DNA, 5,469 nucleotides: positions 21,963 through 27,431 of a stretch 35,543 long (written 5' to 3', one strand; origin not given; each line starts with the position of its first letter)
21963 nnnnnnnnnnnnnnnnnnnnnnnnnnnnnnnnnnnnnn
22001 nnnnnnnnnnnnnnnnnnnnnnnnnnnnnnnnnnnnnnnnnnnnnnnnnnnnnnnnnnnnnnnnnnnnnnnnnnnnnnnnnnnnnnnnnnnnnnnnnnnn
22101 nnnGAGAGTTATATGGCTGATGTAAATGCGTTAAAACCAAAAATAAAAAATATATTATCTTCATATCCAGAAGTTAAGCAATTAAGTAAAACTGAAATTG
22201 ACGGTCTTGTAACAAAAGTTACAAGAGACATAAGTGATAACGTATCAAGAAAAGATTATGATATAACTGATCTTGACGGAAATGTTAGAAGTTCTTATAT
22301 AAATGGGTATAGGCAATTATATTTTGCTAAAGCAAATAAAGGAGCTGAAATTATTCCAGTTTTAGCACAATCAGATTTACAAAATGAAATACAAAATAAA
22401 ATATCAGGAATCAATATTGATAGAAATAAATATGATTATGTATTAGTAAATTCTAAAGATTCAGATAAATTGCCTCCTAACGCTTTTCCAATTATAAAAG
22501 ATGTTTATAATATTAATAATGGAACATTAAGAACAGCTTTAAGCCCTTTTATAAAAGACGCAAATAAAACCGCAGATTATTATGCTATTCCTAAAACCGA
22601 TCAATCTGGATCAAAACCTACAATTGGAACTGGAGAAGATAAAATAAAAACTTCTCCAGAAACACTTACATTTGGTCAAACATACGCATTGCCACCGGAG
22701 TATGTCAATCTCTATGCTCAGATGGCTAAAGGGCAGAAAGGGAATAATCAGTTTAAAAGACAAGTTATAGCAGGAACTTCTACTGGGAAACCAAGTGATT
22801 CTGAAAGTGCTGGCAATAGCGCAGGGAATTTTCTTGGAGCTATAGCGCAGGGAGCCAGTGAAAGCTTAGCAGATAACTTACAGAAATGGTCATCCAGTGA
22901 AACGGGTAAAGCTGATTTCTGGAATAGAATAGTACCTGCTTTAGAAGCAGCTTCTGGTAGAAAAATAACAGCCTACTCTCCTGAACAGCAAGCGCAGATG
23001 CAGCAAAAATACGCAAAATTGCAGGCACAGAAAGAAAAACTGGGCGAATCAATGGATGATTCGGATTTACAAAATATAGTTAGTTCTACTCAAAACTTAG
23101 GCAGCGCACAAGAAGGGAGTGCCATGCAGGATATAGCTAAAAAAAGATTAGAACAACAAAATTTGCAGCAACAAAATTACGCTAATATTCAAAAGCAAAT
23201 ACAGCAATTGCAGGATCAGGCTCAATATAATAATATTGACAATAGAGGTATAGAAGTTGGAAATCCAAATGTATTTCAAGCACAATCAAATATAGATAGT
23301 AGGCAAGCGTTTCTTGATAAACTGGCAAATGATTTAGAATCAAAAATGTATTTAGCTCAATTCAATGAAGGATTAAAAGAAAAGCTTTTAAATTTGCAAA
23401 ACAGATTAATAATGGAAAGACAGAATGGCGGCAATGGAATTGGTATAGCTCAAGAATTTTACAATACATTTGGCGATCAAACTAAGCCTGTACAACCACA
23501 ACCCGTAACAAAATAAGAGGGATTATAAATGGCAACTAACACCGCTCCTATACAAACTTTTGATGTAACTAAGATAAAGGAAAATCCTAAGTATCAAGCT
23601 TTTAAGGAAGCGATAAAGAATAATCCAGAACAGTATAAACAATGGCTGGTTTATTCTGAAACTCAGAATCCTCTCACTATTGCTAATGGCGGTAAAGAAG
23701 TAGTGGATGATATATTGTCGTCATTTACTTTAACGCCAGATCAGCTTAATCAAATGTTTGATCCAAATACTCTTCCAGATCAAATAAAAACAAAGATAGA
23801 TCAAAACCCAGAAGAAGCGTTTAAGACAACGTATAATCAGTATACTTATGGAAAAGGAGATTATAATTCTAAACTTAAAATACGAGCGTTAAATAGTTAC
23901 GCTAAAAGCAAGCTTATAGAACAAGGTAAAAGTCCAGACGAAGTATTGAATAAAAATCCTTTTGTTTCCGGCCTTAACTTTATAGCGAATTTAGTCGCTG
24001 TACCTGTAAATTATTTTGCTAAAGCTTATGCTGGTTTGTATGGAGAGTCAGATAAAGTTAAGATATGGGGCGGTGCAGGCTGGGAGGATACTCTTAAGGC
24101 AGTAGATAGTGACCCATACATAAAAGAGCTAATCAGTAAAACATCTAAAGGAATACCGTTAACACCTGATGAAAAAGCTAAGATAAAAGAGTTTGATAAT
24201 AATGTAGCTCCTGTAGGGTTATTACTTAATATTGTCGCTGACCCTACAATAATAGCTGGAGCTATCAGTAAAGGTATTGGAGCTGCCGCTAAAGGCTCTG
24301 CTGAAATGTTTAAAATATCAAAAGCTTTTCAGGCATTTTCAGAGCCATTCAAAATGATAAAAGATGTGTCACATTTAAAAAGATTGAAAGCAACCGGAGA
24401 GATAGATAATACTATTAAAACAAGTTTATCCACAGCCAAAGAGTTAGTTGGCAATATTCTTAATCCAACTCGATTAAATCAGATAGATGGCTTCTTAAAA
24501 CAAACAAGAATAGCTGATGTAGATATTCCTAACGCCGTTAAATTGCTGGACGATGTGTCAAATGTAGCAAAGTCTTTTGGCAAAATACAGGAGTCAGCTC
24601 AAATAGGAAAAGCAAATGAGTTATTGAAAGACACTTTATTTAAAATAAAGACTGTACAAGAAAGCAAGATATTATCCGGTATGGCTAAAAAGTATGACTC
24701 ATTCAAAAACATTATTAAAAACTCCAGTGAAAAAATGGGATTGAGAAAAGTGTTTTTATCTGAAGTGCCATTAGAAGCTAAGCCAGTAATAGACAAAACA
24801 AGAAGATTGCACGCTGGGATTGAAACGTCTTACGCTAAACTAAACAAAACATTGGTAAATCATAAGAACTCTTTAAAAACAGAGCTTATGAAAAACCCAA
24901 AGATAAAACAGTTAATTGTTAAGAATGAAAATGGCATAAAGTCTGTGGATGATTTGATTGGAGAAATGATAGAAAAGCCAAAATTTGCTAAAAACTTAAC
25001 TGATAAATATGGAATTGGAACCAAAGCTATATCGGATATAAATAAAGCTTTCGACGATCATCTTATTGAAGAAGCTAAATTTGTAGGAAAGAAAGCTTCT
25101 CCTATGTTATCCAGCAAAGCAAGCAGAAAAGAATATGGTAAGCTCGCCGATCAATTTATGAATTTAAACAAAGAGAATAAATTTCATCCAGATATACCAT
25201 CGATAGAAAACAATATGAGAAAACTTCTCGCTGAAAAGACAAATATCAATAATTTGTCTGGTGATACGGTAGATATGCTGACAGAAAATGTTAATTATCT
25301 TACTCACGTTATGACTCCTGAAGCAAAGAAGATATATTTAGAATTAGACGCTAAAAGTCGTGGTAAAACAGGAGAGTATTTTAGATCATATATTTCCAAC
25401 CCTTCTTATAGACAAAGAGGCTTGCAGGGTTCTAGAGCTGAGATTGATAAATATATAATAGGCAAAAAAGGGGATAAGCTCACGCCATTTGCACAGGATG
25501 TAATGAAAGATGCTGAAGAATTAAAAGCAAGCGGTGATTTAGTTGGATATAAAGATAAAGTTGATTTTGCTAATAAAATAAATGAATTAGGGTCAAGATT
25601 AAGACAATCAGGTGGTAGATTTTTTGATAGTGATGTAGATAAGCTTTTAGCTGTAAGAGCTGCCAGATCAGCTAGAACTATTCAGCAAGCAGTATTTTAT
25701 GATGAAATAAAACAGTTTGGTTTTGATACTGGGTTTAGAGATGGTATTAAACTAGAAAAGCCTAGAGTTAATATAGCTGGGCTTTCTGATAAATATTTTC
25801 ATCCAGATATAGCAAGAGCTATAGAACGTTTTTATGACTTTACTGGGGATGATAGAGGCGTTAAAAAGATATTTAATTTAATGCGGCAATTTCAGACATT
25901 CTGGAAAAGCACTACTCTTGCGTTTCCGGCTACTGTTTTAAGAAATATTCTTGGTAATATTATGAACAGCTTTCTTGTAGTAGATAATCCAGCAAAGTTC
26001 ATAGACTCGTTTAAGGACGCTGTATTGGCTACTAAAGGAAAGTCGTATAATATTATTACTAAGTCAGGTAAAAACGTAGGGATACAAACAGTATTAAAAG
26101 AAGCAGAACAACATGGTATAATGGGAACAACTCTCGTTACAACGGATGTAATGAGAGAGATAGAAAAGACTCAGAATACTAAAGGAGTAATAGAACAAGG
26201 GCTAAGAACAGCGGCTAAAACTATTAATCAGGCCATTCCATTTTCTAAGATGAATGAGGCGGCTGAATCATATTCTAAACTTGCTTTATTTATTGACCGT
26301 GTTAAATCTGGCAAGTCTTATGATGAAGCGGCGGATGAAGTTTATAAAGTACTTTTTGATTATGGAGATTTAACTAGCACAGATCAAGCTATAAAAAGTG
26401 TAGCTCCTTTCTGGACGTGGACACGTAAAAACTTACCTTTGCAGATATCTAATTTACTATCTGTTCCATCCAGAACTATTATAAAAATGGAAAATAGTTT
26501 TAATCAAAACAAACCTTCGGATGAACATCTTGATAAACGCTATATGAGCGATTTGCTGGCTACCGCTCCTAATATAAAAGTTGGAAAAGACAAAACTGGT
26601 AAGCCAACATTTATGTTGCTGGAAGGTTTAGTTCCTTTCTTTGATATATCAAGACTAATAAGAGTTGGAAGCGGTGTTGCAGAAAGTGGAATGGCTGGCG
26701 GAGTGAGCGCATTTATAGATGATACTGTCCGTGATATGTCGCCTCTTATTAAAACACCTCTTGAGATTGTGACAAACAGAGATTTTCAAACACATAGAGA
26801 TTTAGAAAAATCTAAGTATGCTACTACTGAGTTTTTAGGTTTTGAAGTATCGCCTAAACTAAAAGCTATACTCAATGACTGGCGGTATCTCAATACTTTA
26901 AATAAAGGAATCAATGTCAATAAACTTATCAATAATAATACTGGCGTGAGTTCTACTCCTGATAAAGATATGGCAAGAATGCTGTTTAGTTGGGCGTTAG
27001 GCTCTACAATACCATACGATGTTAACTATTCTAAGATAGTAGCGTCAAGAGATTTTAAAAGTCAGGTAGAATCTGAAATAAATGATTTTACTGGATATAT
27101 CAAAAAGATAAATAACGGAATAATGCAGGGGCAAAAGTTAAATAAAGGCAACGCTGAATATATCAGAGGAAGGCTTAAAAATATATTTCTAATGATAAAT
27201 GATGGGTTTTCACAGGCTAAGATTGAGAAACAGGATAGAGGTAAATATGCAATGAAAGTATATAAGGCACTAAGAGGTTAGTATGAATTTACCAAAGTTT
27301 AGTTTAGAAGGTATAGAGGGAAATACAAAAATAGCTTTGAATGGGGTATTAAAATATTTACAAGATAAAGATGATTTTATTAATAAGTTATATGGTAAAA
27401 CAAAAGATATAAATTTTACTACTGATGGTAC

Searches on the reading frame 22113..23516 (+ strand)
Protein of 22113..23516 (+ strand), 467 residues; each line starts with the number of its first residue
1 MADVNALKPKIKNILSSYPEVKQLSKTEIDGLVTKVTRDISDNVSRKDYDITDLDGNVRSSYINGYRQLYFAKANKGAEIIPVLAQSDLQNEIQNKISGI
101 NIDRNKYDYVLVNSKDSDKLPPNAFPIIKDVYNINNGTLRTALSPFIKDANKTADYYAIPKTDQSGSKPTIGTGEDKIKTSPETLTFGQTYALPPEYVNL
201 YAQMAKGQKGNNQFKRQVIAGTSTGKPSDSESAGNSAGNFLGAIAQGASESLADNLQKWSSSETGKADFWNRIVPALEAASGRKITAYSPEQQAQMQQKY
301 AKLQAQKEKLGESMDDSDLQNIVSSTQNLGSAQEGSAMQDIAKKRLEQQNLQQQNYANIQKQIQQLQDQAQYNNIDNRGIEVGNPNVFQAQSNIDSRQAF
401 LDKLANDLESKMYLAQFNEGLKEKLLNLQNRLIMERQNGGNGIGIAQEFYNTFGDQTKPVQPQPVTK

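Call 73: search_protein_families(library=pfam, max_evalue=0.1, proteins=[window:22113-23516:+])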
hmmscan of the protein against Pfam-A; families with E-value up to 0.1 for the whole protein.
window:22113-23516:+ (467 aa): 1 family
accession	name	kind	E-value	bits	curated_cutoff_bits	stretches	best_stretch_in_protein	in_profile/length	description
PF25685.1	Skunalike_TailTerm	-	0.047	14.3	27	0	37-79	58-101/119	Skunalikevirus tail terminator protein family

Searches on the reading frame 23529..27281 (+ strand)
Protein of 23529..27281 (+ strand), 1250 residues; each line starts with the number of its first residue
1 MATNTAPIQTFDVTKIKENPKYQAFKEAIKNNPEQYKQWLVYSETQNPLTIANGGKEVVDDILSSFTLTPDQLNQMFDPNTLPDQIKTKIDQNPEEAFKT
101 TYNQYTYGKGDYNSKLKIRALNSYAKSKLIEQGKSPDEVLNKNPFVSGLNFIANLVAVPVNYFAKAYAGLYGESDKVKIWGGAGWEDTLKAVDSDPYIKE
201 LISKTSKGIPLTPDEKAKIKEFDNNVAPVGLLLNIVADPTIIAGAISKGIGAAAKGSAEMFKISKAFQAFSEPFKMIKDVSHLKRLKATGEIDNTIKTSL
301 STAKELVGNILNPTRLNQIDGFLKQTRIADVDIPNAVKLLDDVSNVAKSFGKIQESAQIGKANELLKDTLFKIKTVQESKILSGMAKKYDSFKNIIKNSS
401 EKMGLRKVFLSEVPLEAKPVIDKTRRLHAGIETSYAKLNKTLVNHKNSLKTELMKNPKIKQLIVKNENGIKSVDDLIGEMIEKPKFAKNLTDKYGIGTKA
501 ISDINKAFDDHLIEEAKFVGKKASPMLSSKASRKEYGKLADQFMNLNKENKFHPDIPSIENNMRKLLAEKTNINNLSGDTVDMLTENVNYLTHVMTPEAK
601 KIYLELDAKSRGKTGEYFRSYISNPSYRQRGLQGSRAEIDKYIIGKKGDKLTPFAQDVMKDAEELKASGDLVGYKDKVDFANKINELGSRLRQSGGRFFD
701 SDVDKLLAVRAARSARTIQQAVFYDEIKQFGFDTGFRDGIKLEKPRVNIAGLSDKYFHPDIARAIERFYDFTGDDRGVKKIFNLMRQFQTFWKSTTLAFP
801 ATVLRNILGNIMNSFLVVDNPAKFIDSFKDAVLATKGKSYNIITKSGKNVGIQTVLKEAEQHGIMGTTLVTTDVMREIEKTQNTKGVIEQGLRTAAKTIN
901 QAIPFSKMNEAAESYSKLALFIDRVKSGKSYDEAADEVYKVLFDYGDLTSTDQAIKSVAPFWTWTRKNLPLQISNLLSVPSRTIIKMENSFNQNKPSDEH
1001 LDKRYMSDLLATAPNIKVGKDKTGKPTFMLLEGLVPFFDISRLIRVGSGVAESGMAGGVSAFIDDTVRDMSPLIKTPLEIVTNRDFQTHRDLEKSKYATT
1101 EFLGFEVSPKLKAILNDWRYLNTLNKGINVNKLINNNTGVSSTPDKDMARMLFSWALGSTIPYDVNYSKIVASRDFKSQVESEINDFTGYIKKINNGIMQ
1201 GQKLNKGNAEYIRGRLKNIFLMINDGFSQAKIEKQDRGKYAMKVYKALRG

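Call 65: find_homologous_proteins(query=window:23529-27281:+, max_evalue=1e-10)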
Query window:23529-27281:+ (1250 aa): 6 proteins with E <= 1e-10 among 8000 candidates.
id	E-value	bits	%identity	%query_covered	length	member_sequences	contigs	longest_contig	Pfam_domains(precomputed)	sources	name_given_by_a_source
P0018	0.0e+0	2773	100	100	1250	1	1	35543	-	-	-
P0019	0.0e+0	2201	77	100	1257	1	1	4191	-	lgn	-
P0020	0.0e+0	2200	77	77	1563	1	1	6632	-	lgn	-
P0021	0.0e+0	1535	56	100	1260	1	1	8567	-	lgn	-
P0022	1.4e-22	98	30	28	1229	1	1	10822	-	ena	-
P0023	5.2e-15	73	27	30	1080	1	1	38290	-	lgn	-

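Call 66: find_encoding_contigs(protein=P0020, flank=10000, max_places=3)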
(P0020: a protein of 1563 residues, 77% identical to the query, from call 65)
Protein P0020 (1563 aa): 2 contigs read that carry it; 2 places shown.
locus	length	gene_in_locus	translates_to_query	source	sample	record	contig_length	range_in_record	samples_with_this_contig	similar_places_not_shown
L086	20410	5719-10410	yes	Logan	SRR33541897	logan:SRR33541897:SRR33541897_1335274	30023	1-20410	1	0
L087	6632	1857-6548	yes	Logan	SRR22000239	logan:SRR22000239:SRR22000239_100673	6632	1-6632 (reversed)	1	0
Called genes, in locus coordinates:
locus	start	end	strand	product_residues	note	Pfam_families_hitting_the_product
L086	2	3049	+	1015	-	?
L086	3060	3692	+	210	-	-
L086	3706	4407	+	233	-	-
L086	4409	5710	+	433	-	-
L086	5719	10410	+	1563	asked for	-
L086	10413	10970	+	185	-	-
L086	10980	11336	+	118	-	-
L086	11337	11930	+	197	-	-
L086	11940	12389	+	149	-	-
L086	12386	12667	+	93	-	-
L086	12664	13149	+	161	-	PF06541:ABC_trans_CmpB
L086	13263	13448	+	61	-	-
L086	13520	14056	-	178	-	PF01844:HNH, PF14279:HNH_5, PF13395:HNH_4 (weak)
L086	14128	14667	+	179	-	-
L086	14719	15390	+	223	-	PF10543:ORF6N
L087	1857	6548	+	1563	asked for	-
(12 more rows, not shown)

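Call 67: find_encoding_contigs(protein=P0021, flank=10000, max_places=3)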
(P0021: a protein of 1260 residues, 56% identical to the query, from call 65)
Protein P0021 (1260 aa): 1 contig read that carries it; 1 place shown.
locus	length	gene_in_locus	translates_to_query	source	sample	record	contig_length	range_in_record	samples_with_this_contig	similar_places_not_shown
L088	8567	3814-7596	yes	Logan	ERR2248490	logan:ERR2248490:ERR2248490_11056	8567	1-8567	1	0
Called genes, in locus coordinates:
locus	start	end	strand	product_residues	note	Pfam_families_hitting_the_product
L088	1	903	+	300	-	?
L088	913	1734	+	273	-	-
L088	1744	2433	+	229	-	-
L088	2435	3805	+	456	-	-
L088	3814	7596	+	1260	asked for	-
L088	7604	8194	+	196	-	PF07484:Collar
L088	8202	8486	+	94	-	-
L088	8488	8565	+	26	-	?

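Call 68: find_encoding_contigs(protein=P0019, flank=10000, max_places=3)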
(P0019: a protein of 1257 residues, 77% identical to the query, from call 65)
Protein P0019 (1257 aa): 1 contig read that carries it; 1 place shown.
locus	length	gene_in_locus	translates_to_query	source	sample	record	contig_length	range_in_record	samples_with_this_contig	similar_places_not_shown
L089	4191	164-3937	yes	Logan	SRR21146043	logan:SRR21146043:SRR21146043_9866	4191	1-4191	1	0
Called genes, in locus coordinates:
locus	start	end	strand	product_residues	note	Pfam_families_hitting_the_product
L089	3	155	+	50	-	?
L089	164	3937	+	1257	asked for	-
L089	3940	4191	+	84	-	?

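Call 73: search_protein_families(library=pfam, max_evalue=0.1, proteins=[window:23529-27281:+])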
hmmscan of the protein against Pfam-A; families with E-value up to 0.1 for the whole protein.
window:23529-27281:+ (1250 aa): 0 families
